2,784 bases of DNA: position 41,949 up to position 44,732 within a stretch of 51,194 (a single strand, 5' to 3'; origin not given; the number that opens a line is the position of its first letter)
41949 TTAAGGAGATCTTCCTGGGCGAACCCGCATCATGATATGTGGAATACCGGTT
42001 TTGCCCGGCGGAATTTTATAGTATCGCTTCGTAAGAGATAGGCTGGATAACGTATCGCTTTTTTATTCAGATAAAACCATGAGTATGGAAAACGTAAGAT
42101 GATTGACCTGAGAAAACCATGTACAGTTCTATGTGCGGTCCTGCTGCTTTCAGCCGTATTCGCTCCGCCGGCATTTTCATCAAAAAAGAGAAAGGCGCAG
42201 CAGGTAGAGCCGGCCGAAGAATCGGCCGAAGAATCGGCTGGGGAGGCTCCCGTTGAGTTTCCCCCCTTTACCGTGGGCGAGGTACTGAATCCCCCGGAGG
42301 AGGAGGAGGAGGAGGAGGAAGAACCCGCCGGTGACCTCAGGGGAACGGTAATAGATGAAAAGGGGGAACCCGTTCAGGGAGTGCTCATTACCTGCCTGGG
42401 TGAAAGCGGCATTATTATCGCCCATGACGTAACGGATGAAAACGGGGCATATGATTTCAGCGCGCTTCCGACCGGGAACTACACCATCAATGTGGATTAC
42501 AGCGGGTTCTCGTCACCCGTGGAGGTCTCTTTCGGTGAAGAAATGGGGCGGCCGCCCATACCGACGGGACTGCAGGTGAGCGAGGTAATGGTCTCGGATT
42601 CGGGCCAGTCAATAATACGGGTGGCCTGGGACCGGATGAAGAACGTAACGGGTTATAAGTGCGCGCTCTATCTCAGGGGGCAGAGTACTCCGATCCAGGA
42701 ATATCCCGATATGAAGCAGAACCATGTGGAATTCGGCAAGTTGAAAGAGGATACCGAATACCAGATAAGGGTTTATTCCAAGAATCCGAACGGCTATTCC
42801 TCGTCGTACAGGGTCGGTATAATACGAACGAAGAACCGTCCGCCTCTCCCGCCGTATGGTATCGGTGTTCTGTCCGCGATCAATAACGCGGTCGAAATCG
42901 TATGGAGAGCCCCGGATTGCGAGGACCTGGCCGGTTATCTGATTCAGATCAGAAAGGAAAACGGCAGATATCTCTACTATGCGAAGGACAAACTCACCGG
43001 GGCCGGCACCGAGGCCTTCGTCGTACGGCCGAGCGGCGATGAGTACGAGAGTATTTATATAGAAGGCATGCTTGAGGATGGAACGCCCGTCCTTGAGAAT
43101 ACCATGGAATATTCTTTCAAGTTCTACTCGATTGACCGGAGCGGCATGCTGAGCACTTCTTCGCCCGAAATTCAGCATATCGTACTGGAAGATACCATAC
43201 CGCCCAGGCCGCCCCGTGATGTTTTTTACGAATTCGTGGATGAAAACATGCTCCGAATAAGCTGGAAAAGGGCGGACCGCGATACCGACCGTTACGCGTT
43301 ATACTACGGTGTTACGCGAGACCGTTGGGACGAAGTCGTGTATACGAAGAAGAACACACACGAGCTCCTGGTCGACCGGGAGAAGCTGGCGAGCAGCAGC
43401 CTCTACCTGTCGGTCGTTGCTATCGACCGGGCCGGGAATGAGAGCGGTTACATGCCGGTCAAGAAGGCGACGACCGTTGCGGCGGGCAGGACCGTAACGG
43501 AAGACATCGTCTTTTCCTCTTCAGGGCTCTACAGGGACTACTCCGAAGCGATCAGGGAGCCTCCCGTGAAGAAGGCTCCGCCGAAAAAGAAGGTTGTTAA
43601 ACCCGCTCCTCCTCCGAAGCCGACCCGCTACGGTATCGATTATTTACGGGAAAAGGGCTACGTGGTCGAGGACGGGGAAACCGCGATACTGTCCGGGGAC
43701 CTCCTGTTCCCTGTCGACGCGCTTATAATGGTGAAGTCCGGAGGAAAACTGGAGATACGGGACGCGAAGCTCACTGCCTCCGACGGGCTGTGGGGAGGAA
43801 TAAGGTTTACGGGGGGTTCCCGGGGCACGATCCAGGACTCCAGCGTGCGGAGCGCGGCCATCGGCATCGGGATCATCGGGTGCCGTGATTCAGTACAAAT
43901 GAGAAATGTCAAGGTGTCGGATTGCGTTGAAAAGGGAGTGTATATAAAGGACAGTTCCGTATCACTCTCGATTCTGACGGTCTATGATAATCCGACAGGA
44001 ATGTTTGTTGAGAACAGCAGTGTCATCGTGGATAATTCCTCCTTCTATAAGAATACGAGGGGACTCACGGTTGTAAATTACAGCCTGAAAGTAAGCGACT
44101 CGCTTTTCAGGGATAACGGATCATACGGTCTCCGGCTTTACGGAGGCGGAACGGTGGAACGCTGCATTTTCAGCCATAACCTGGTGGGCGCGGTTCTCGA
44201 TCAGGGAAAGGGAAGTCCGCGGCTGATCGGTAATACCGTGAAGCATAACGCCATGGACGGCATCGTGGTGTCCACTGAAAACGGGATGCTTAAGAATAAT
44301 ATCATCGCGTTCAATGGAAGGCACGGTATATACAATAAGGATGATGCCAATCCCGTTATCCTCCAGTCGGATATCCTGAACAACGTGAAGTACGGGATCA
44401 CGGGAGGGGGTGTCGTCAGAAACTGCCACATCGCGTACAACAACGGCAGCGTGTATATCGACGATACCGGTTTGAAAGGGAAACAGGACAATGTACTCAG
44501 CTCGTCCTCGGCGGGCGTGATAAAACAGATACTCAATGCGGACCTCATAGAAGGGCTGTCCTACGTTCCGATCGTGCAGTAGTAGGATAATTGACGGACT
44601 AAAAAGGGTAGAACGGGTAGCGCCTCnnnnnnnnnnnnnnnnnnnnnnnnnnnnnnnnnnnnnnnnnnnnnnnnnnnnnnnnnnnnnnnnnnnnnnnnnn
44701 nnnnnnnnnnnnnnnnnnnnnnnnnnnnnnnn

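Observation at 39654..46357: Three-gene envelope cluster in which both signalling domains appear catalytically dead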

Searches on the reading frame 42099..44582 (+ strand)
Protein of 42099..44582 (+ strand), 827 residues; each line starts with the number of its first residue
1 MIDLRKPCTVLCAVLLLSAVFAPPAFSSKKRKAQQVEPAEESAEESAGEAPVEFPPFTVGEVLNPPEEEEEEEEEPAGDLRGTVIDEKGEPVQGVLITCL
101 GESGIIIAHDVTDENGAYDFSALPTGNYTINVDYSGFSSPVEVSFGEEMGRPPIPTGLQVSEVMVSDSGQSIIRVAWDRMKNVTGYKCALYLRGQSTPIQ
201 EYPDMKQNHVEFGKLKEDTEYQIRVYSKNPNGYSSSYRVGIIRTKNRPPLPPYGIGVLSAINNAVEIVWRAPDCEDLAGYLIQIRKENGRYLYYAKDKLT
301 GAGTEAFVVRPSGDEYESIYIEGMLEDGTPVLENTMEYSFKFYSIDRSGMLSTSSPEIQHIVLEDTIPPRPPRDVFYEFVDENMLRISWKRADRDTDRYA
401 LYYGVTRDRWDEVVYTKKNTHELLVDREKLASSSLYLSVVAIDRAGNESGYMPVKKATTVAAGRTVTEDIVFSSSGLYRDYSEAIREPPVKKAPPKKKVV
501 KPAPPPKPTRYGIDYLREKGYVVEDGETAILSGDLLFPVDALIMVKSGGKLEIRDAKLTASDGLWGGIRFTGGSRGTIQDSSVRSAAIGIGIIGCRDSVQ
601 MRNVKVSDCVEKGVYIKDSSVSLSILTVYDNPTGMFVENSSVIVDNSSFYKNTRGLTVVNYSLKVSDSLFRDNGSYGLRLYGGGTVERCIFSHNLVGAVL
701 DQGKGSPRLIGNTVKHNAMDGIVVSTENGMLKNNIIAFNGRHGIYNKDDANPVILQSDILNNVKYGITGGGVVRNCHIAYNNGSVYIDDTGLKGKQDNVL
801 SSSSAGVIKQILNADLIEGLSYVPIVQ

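Call 6: search_protein_families(library=pfam, proteins=[window:42099-44582:+], max_evalue=1)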
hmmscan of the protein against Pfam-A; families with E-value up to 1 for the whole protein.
window:42099-44582:+ (827 aa): 21 families
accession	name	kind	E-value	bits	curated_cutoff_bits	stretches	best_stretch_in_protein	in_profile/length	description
PF13229.12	Beta_helix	-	2.6e-23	82.9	25.9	2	567-714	2-158/158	Right handed beta helix region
PF13620.12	CarboxypepD_reg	-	8.8e-14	52.1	32.3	1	80-141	2-63/82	Carboxypeptidase regulatory-like domain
PF05048.19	NosD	-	7.8e-13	48.8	23.6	2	664-768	50-154/212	Periplasmic copper-binding protein (NosD)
PF00041.27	fn3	-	1.2e-09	38.7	25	1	160-234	3-75/84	Fibronectin type III domain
PF13715.12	CarbopepD_reg_2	-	4.7e-09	36.6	32.2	1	81-143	2-62/88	CarboxypepD_reg-like domain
PF17210.9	SdrD_B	-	1.7e-07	31.9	29.7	1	86-133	18-65/112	SdrD B-like domain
PF16656.11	Pur_ac_phosph_N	-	0.0019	19.2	30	1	202-237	55-89/93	Purple acid Phosphatase, N-terminal domain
PF24421.1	Ig_J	-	0.0025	18.3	29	0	158-233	15-90/104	Tip attachment protein J, Ig-like domain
PF17802.7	SpaA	-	0.0043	17.6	23.1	1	85-130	8-56/91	Prealbumin-like fold domain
PF18611.7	IL3Ra_N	-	0.0056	17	26.1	1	174-230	12-69/78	IL-3 receptor alpha chain N-terminal domain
PF07495.19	Y_Y_Y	-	0.019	15.3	26.6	0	112-134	25-46/65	Y_Y_Y domain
PF23193.1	NOMO_3rd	-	0.034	14.6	27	1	107-145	59-97/120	NOMO third transthyretin-like domain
PF02369.22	Big_1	-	0.036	14.6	34.9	1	80-145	21-92/93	Bacterial Ig-like domain (group 1)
PF22069.2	Androglobin_IV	-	0.037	14.4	27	1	621-682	41-100/109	Androglobin, domain IV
PF07210.18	DUF1416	-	0.058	13.8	23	1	80-131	22-71/97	Protein of unknown function (DUF1416)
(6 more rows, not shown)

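Call 7: search_protein_families(library=ncbifam, proteins=[window:42099-44582:+], max_evalue=1)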
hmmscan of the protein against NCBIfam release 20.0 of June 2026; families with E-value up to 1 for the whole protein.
window:42099-44582:+ (827 aa): 5 families
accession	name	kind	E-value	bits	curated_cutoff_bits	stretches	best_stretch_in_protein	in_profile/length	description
TIGR04056.1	OMP_RagA_SusC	subfamily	0.00072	18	368.25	1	80-139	3-56/981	SusC/RagA family TonB-linked outer membrane protein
TIGR03804.1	para_beta_helix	repeat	0.0011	18.6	19.45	2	724-763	5-43/44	parallel beta-helix repeat protein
NF000535.3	MSCRAMM_SdrC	exception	0.03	12.3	1700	1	91-130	630-669/963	MSCRAMM family adhesin SdrC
TIGR04134.1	lipo_with_rSAM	hypoth_equivalog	0.092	12.8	39.8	1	80-128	42-100/150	radical SAM-associated putative lipoprotein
NF058648.1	ECF_sub_HI1622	equivalog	0.19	11.7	100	1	87-134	34-82/180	NikL family nickel/cobalt ECF transporter subunit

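Call 39: search_solved_structures(query=window:42099-44579:+, max_evalue=0.01)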
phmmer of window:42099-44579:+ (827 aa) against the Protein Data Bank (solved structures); distinct sequences matched with E-value up to 0.01: 8.
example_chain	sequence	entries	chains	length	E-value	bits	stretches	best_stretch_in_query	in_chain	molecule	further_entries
8g4l_bm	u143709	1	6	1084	9.6e-06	27.2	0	124-305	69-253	Titin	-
1fnh_A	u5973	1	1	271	2.8e-05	25.7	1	163-289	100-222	PROTEIN (FIBRONECTIN)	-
3r8q_A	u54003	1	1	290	3e-05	25.6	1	164-289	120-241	Fibronectin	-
8q6t_I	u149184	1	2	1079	3.3e-05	25.5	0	125-287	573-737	Titin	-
7y8s_A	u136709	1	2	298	0.0003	22.3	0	212-294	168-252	Dscam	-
3lpw_A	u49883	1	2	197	0.0032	18.9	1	172-316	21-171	A77-A78 domain from Titin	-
6xax_B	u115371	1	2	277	0.0036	18.7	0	161-282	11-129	Fibronectin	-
7y6e_A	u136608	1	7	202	0.0092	17.4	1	211-294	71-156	Dscam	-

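Call 47: find_homologous_proteins(query=window:42099-44579:+)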
Query window:42099-44579:+ (827 aa): 41 proteins with E <= 0.001 among 8000 candidates.
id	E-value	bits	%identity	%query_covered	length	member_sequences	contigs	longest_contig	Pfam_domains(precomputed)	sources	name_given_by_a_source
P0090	0.0e+0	1846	99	100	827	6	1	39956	PF13229.13,PF13715.13,PF13620.13,PF17210.10,PF00041.28,PF05048.20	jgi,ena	-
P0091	1.3e-263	895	52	91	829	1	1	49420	PF13229.13,PF13715.13,PF13620.13,PF17210.10,PF00041.28,PF05048.20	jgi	-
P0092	6.5e-250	850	50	91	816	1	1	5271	PF13229.13,PF13715.13,PF13620.13,PF17210.10,PF00041.28,PF05048.20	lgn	-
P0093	4.1e-246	837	49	91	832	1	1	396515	PF13229.13,PF13715.13,PF02369.23,PF17802.8,PF13620.13,PF17210.10,PF00041.28,PF05048.20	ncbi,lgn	-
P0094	8.5e-245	833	48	95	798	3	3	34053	PF13229.13,PF13715.13,PF02369.23,PF17802.8,PF18611.8,PF13620.13,PF17210.10,PF00041.28,PF05048.20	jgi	-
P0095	2.7e-240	818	46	97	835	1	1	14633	PF13229.13,PF13715.13,PF02369.23,PF11974.15,PF17802.8,PF13620.13,PF17210.10,PF00041.28,PF05048.20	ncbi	-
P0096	8.4e-235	800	46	96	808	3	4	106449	PF13229.13,PF13715.13,PF07210.19,PF17802.8,PF13620.13,PF22904.4,PF17210.10,PF00041.28,PF05048.20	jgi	-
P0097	1.7e-234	799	48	91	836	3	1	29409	PF13229.13,PF13715.13,PF17802.8,PF13620.13,PF17210.10,PF00041.28,PF05048.20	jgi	-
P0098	1.0e-233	796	46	98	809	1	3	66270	PF13229.13,PF13715.13,PF11974.15,PF17802.8,PF13620.13,PF22904.4,PF17210.10,PF00041.28,PF05048.20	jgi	-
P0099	1.7e-233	795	47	91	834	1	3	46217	PF13229.13,PF13715.13,PF02369.23,PF13620.13,PF17210.10,PF00041.28,PF05048.20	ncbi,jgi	-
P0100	1.2e-232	793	45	100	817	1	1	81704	PF13229.13,PF13715.13,PF17802.8,PF13620.13,PF17210.10,PF00041.28,PF05048.20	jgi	-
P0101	2.6e-231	788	46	98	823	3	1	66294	PF13229.13,PF13715.13,PF12708.13,PF13620.13,PF22904.4,PF17210.10,PF00041.28,PF05048.20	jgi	jgi:parallel beta-helix repeat protein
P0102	1.5e-230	786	44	99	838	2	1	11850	PF13229.13,PF13715.13,PF13620.13,PF17210.10,PF00041.28,PF05048.20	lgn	-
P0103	3.4e-230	785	47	91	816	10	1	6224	PF13229.13,PF13715.13,PF13620.13,PF17210.10,PF00041.28,PF05048.20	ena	-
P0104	1.8e-228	779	43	100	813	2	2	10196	PF13229.13,PF13715.13,PF12708.13,PF17802.8,PF13620.13,PF17210.10,PF00041.28,PF05048.20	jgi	jgi:hypothetical protein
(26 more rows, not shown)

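Call 61: predict_structure(alignment_id=A4)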
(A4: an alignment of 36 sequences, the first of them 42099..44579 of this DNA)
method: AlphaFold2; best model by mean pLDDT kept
length: 827 residues; sequences in the alignment: 36
mean_pLDDT: 74.6   pTM: 0.44
mean pLDDT of the five models: 74.6, 73.8, 73.8, 73.3, 72.1
residues with pLDDT >= 90: 272; 70-90: 297; 50-70: 95; < 50: 163
segments of 3 or more residues with pLDDT < 50: 1-5, 25-74, 135-150, 406-408, 431-434, 450-453, 473-504, 783-827
pLDDT, mean of each block of 10 residues (from residue 1): 52 66 42 38 36 30 35 58 74 78 67 84 83 47 35 84 64 86 87 87 87 83 90 86 81 85 87 84 92 89 91 86 76 86 89 88 67 70 77 80 62 82 68 58 64 67 81 41 28 36 62 92 95 94 96 96 92 95 96 93 95 96 94 95 94 93 91 95 93 96 89 94 89 91 82 81 75 66 37 28 37 36 24
secondary structure, 60 per line:
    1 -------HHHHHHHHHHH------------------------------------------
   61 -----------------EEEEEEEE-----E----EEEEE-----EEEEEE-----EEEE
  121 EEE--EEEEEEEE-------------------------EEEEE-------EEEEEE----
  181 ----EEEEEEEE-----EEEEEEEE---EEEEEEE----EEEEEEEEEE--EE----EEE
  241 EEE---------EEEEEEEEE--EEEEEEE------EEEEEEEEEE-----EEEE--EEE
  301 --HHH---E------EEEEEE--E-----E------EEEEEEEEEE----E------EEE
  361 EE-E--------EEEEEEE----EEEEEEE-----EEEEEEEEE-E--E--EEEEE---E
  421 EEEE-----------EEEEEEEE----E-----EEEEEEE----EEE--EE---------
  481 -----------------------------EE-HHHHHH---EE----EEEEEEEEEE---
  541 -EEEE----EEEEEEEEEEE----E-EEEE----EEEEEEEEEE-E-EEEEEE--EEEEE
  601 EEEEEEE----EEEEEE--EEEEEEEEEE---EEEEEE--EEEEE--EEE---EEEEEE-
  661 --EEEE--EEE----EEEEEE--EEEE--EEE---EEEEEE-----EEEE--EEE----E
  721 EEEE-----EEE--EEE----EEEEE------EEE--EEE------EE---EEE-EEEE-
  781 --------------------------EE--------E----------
elements in order (helices of 4 or more, strands of 3 or more residues): H8-18 E78-85 E96-100 E106-111 E117-123 E126-133 E159-163 E171-176 E185-192 E198-205 E209-215 E220-229 E238-243 E253-261 E264-270 E277-286 E292-295 E298-300 E316-321 E337-346 E358-362 E373-379 E384-390 E396-404 E412-416 E420-424 E436-443 E454-460 E465-467 H513-518 E528-537 E542-545 E550-560 E567-570 E575-584 E588-593 E596-607 E612-617 E620-629 E633-638 E641-645 E648-650 E654-659 E663-666 E669-671 E676-681 E684-687 E690-692 E696-701 E707-710 E713-715 E720-724 E730-732 E735-737 E742-746 E753-755 E758-760 E772-774 E776-779

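Call 66: fold_search(model_id=the predicted structure, library=pdb)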
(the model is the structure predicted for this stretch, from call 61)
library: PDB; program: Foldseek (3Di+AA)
matches with E <= 10: 1884; with E <= 0.001: 509
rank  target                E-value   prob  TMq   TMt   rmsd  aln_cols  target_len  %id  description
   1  6tpw                  8.0e-14  1.00  0.15  0.29  38.8       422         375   16  Crystal structures of FNIII domain one through four of the human leucocyte common antigen-related protein ( LAR) (released 2020-05-13)
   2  3t1w                  1.4e-12  1.00  0.19  0.37  36.6       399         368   16  Structure of the four-domain fragment Fn7B89 of oncofetal fibronectin (released 2012-03-21)
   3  4pbx                  1.7e-12  1.00  0.13  0.17  38.1       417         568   16  Crystal structure of the six N-terminal domains of human receptor protein tyrosine phosphatase sigma (released 2014-11-12)
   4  6iaa_A                3.2e-12  1.00  0.18  0.18  40.9       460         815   15  hRobo2 ectodomain (released 2019-03-13)
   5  7ne1_B                3.3e-12  1.00  0.14  0.32  15.9       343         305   17  Structure of the complex between Netrin-1 and its receptor Neogenin (released 2021-03-31)
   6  4gh7_B                4.0e-12  1.00  0.20  0.43   9.3       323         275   16  Crystal structure of Anticalin N7A in complex with oncofetal fibronectin fragment Fn7B8 (released 2012-12-26)
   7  8q6t_I                4.2e-12  1.00  0.12  0.10  51.7       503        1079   14  Helical reconstruction of the relaxed thick filament from FIB milled left ventricular mouse myofibrils (released 2023-11-01)
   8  8bnq_A                4.4e-12  1.00  0.14  0.28  18.0       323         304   17  Crystal structure of the FnIII-tandem A84-A86 from the A-band of titin (released 2023-04-12)
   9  8v2b_B                4.6e-12  1.00  0.13  0.17  29.0       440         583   12  Cryo-EM structure of mouse type II OSM receptor complex: model for full extracellular assembly (released 2024-11-20)
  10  8bnq_B                6.4e-12  1.00  0.14  0.32  15.5       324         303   18  Crystal structure of the FnIII-tandem A84-A86 from the A-band of titin (released 2023-04-12)
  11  5n47_F                7.3e-12  1.00  0.20  0.44   9.9       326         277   16  Structure of Anticalin N7E in complex with the three-domain fragment Fn7B8 of human oncofetal fibronectin (released 2018-02-14)
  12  4yh7_A                1.0e-11  1.00  0.12  0.16  37.1       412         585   14  Crystal structure of PTPdelta ectodomain in complex with IL1RAPL1 (released 2015-05-06)
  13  8peq_B                1.2e-11  1.00  0.16  0.32  12.4       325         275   17  Complex of diubiquitin-derived artificial binding protein (Affilin) variant Af2 with its target oncofetal fibronectin  (released 2024-06-26)
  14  1fnf                  1.2e-11  1.00  0.15  0.28  38.0       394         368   18  FRAGMENT OF HUMAN FIBRONECTIN ENCOMPASSING TYPE-III REPEATS 7 THROUGH 10 (released 1996-01-29)
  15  7mrs_A                1.5e-11  1.00  0.16  0.33  12.5       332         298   17  Zebrafish CNTN4 APPb complex (released 2022-01-05)
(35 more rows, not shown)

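Call 76: search_protein_families(library=padloc, proteins=[window:42099-44579:+], max_evalue=0.01)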
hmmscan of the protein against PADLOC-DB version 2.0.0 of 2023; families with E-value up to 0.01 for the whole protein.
window:42099-44579:+ (827 aa): 0 families

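Call 91: search_solved_structures(query=A4, max_evalue=1)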
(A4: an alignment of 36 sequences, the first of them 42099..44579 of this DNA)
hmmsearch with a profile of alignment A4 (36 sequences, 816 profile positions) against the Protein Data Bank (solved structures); distinct sequences matched with E-value up to 1: 79 (the best 60 are shown).
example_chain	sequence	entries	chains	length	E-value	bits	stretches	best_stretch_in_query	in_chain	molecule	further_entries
8g4l_bm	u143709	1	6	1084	1.2e-14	56.3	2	110-280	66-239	Titin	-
10ps_A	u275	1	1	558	8.4e-14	53.5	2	72-125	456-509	Serine-aspartate repeat-containing protein D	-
8q6t_I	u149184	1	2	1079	8.8e-14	53.5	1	111-277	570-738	Titin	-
9c7v_B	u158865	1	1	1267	1.6e-09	39.4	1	70-192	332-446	BOS complex subunit NOMO2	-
7y8s_A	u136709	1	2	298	5.8e-07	30.9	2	203-282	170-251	Dscam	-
1fnf_A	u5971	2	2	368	3.9e-06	28.2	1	157-217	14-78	FIBRONECTIN | Isoform 1 of Fibronectin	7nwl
6xax_B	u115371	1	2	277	4.8e-06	27.9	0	159-237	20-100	Fibronectin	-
8osd_A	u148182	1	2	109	2.4e-05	25.6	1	141-224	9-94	Titin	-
8g4l_bo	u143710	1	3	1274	3.1e-05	25.2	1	113-271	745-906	Myosin-binding protein C, cardiac-type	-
4pbx_A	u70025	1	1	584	4.6e-05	24.6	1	158-240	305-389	Receptor-type tyrosine-protein phosphatase S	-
3lpw_A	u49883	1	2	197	5.7e-05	24.3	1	139-280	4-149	A77-A78 domain from Titin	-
5e53_A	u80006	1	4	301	0.00012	23.2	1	139-224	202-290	Contactin-1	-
6mfa_A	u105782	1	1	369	0.00015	23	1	96-219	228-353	Fibronectin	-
6tpw_A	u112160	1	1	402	0.00023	22.3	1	141-241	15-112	Receptor-type tyrosine-protein phosphatase F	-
4gh7_B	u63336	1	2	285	0.00025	22.2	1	157-224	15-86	Fibronectin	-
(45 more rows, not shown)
